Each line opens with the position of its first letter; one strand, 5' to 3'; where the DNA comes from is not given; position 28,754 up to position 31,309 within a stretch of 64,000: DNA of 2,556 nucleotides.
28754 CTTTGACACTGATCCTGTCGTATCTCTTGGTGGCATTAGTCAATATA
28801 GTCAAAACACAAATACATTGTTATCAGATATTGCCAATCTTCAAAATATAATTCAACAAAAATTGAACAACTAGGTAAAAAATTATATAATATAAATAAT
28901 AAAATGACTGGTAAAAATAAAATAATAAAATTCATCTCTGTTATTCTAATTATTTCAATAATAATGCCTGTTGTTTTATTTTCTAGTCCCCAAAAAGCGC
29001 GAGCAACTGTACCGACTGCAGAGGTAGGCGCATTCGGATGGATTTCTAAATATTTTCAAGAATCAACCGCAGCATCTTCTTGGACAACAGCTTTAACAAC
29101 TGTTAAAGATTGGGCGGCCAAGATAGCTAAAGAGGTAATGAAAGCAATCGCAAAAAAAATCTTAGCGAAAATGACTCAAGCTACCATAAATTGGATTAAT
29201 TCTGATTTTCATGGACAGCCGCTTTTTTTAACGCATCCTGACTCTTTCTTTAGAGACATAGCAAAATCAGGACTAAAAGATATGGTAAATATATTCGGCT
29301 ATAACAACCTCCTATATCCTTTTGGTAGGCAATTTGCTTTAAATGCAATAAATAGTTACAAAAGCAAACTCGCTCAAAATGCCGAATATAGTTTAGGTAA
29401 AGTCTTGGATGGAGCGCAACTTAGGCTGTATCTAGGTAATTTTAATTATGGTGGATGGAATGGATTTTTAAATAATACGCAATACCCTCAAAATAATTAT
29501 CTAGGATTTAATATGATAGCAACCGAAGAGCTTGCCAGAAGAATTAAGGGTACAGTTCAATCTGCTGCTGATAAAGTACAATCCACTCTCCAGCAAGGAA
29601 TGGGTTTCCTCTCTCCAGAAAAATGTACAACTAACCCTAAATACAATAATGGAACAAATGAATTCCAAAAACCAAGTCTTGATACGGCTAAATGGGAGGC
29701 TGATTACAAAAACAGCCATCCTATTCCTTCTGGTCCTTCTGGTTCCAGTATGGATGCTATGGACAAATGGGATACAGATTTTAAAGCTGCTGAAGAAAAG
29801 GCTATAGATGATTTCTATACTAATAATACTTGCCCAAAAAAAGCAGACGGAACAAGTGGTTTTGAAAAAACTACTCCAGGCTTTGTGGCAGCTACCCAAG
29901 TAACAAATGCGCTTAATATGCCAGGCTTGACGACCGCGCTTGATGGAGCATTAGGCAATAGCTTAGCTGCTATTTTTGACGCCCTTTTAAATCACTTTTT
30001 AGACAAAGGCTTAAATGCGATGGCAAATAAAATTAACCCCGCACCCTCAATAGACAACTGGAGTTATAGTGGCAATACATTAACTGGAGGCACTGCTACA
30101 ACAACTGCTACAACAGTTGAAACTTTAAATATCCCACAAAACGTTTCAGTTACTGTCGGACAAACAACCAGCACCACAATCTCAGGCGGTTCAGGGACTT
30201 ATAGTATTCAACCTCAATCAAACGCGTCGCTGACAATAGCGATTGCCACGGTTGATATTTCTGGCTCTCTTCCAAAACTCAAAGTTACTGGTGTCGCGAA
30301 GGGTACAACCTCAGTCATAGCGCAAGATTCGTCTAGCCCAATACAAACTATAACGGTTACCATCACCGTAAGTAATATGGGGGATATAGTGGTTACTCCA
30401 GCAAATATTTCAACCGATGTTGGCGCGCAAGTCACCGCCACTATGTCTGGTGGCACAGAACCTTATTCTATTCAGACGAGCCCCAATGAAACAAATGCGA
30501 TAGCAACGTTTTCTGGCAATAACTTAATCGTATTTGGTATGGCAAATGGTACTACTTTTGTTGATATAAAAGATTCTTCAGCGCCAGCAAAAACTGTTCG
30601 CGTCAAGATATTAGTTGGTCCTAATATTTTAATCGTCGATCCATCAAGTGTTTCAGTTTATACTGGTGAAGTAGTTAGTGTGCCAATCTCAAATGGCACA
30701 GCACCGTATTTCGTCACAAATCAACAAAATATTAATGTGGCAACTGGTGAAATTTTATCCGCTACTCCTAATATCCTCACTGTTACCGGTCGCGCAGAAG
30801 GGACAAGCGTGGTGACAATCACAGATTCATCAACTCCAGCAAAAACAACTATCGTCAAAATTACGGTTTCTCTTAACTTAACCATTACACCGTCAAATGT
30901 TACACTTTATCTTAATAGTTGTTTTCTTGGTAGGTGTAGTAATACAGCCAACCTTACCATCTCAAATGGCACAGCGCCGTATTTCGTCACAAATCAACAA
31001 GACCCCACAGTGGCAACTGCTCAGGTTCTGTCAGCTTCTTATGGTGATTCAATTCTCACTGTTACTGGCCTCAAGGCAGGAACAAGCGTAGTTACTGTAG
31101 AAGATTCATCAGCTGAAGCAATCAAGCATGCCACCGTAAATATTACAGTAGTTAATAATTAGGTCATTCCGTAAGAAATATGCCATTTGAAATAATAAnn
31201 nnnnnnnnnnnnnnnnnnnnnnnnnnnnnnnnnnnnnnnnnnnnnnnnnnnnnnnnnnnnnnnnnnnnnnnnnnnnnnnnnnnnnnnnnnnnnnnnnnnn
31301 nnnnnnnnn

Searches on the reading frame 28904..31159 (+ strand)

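Call 17: search_protein_families(library=pfam, proteins=[window:28904-31159:+], max_evalue=0.00001)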
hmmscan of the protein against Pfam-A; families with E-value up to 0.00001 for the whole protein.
window:28904-31159:+ (752 aa): 1 family
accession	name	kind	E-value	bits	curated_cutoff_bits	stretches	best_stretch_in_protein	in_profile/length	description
PF13629.12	T2SS-T3SS_pil_N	-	1.8e-07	31.2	23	0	700-747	28-71/72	Pilus formation protein N terminal region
